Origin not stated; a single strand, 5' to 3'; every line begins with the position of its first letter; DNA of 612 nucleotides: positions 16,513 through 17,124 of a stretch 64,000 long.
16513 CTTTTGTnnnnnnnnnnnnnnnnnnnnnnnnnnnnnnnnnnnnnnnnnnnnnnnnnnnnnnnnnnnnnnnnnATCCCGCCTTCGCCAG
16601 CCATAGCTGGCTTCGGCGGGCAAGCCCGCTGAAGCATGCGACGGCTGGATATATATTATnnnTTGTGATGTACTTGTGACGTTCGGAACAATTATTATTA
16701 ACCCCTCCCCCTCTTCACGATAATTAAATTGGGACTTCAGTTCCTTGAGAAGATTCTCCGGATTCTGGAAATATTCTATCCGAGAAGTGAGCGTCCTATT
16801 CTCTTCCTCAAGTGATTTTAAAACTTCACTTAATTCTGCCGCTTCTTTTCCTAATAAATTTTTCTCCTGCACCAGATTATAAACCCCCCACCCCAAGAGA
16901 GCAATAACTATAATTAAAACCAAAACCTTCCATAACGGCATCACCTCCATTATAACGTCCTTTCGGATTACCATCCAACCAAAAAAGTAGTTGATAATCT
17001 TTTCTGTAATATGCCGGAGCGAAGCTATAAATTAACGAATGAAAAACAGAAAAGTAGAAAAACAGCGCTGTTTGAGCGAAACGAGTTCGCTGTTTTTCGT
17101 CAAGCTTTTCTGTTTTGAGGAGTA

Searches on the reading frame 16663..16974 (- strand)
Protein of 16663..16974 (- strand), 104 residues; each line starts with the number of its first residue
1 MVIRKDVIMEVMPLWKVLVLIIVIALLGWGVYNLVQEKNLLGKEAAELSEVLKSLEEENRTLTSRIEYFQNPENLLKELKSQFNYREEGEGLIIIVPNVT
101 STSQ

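Call 20: search_protein_families(library=pfam, proteins=[window:16663-16974:-], max_evalue=0.001)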
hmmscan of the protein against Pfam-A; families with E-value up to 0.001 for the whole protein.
window:16663-16974:- (104 aa): 1 family
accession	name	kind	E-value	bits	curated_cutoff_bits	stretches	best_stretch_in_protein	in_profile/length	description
PF04977.20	DivIC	-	2e-06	28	28.9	1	20-97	1-79/80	Septum formation initiator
